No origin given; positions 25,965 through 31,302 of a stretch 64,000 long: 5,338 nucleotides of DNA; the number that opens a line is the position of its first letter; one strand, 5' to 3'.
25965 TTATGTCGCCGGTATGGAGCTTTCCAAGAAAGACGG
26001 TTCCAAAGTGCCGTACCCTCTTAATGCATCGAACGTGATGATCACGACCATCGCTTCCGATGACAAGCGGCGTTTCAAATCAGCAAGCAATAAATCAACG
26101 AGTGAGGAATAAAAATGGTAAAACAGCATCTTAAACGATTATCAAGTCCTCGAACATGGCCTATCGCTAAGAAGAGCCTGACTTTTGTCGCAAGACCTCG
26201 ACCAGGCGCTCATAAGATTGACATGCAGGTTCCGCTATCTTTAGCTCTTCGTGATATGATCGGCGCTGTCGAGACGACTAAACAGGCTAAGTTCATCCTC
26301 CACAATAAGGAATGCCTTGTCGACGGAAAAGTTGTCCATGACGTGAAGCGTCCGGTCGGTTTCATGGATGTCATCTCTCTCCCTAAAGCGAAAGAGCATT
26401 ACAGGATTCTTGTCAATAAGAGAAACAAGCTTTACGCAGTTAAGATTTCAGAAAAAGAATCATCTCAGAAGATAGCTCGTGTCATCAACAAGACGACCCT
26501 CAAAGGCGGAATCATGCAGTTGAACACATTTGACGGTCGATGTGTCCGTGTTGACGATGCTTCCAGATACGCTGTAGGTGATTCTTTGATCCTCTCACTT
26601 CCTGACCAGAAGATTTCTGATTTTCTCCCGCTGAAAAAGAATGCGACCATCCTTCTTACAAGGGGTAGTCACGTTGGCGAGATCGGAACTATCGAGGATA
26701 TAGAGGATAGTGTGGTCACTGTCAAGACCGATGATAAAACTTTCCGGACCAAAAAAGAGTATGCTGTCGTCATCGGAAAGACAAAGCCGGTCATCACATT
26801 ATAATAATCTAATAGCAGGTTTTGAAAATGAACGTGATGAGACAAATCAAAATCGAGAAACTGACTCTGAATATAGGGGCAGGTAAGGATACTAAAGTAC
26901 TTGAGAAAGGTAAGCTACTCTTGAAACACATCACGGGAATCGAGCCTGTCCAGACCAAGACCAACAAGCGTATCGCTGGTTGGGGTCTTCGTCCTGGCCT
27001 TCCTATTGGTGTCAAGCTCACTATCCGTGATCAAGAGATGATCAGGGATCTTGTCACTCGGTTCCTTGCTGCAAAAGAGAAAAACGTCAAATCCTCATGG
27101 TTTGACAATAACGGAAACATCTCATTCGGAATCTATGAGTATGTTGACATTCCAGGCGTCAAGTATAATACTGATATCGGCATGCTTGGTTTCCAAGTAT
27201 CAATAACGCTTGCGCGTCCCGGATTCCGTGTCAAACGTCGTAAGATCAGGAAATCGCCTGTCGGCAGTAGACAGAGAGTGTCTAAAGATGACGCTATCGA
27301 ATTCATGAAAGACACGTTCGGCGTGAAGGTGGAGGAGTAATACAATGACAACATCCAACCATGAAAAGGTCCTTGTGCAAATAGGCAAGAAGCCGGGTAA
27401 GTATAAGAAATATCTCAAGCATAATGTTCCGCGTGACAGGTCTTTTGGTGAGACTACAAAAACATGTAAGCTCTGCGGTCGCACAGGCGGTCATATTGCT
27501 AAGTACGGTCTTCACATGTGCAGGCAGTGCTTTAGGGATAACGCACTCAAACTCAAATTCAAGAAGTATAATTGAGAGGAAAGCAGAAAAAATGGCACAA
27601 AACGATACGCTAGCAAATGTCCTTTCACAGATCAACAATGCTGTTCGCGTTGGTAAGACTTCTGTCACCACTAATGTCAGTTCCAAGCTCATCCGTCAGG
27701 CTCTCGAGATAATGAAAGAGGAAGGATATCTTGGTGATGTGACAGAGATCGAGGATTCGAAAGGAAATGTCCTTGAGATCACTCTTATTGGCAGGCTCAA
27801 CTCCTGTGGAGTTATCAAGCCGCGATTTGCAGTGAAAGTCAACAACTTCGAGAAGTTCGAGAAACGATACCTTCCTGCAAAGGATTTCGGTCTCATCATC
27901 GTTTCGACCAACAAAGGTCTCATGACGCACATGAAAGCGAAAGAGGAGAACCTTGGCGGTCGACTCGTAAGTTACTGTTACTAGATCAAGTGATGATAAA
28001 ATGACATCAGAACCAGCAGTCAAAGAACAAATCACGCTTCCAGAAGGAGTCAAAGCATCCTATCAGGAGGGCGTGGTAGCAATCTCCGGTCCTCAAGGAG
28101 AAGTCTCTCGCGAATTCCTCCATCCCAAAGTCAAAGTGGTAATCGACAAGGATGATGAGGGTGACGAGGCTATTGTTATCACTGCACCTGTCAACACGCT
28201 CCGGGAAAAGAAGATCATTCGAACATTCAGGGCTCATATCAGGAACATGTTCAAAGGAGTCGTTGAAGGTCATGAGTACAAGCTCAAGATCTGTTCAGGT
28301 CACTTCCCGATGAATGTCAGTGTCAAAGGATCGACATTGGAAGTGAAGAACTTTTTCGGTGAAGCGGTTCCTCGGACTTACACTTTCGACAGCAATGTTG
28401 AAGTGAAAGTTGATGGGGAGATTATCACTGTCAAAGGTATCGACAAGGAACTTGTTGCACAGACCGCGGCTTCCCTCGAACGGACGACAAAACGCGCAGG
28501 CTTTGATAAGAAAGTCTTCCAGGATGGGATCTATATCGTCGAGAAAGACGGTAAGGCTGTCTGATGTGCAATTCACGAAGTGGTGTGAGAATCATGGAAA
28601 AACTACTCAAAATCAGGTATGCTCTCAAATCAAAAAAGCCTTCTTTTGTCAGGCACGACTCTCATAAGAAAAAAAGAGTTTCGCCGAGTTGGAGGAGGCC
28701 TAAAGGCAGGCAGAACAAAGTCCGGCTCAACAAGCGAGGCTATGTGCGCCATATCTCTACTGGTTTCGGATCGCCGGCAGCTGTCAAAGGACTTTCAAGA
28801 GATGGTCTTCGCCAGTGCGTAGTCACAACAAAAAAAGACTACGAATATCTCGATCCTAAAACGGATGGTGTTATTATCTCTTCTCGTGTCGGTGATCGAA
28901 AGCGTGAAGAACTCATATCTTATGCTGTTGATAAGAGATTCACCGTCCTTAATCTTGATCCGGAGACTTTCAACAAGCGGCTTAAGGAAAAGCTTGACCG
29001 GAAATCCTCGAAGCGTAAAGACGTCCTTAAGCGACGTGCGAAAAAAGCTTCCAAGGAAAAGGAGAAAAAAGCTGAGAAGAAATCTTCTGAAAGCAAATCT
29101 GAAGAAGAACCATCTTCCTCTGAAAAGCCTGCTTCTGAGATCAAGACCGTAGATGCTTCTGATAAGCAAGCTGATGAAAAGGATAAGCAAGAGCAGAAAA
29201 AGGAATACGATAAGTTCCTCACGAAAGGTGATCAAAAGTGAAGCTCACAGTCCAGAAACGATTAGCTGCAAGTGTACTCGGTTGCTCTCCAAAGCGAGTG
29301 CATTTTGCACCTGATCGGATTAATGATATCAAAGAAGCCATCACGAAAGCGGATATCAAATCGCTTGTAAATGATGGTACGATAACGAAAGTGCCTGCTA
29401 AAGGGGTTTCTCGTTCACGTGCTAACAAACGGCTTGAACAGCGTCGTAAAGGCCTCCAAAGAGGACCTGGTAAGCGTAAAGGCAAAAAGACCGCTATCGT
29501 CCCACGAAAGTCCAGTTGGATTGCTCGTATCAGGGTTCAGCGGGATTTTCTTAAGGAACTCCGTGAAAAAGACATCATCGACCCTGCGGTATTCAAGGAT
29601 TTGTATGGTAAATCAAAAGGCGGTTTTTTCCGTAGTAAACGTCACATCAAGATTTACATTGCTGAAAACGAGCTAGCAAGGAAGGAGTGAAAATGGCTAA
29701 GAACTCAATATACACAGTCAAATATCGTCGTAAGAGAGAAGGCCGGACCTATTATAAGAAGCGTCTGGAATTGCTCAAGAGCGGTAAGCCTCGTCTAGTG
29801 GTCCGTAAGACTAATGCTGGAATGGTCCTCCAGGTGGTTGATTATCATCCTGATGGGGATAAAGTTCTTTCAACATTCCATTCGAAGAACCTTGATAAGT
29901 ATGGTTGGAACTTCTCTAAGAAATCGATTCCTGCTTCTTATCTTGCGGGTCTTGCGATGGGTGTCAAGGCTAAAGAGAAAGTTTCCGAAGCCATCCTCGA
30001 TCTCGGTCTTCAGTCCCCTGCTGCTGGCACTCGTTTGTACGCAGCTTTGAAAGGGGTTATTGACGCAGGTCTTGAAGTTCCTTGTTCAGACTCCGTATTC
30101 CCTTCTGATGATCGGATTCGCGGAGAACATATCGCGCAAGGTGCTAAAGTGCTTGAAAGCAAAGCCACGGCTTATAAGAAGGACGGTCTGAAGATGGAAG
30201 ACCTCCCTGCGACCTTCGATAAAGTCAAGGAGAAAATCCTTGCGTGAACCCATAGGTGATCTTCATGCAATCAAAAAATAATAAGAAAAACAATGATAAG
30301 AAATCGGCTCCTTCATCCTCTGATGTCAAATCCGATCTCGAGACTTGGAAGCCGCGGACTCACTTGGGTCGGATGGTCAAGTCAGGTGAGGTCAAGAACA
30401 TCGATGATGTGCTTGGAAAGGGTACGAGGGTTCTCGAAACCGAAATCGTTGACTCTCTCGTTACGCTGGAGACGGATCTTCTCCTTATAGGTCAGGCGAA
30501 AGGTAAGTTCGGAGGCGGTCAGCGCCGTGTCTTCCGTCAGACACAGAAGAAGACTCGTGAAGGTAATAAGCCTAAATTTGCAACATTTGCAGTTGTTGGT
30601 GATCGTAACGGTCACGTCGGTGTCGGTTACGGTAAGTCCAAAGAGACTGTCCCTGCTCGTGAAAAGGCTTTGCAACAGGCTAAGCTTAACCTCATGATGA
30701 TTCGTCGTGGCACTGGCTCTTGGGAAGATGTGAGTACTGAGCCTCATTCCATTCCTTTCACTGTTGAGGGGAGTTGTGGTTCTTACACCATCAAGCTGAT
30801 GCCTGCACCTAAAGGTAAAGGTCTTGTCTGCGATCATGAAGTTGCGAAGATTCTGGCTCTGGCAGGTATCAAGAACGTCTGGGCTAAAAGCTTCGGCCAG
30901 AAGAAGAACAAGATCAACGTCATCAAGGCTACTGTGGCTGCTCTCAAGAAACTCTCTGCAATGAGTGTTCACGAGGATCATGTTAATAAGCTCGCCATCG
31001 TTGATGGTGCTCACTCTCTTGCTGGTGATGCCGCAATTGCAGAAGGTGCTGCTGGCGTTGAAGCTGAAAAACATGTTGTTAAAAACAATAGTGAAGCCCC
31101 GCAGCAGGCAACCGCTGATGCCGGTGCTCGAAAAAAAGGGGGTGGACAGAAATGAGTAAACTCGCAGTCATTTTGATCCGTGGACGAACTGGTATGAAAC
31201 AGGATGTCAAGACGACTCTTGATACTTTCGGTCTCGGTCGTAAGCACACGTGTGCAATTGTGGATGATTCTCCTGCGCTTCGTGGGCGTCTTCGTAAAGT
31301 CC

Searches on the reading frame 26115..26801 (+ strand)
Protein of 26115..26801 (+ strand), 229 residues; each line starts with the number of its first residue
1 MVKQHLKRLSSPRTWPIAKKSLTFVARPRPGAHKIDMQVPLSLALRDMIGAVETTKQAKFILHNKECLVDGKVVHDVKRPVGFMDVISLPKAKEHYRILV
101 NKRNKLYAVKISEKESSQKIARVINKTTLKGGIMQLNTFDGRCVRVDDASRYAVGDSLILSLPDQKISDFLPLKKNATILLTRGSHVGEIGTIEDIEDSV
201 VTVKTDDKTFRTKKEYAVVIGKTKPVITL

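Call 102: search_protein_families(library=pfam, proteins=[window:26115-26801:+], max_evalue=0.00001)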
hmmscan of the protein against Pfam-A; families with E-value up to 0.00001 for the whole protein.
window:26115-26801:+ (229 aa): 2 families
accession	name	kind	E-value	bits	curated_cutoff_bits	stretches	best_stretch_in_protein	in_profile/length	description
PF00900.26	Ribosomal_S4e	-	7e-23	80.6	25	1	93-167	2-75/75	Ribosomal family S4e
PF08071.17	RS4NT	-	1.1e-12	48.1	27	1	3-35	4-36/37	RS4NT (NUC023) domain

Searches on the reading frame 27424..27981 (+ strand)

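Call 102: search_protein_families(library=pfam, proteins=[window:27424-27981:+], max_evalue=0.00001)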
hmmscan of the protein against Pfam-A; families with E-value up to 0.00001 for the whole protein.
window:27424-27981:+ (186 aa): 1 family
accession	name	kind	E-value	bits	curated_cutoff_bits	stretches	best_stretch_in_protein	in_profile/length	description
PF00410.24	Ribosomal_S8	-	2.9e-22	79.4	24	1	61-186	1-126/126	Ribosomal protein S8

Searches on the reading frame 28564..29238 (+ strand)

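Call 102: search_protein_families(library=pfam, proteins=[window:28564-29238:+], max_evalue=0.00001)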
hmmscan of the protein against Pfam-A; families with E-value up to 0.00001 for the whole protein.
window:28564-29238:+ (225 aa): 1 family
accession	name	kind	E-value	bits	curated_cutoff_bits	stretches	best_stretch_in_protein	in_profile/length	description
PF01655.23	Ribosomal_L32e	-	2.4e-27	95.8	25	1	25-130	1-108/108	Ribosomal protein L32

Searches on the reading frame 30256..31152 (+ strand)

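Call 102: search_protein_families(library=pfam, proteins=[window:30256-31152:+], max_evalue=0.00001)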
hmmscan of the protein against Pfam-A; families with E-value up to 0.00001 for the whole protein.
window:30256-31152:+ (299 aa): 2 families
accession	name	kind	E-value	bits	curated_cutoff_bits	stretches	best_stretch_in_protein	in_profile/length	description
PF03719.21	Ribosomal_S5_C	-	2.9e-22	78.3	21.5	1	172-235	1-63/71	Ribosomal protein S5, C-terminal domain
PF00333.26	Ribosomal_S5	-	7.5e-19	68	27.1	1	94-150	9-65/65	Ribosomal protein S5, N-terminal domain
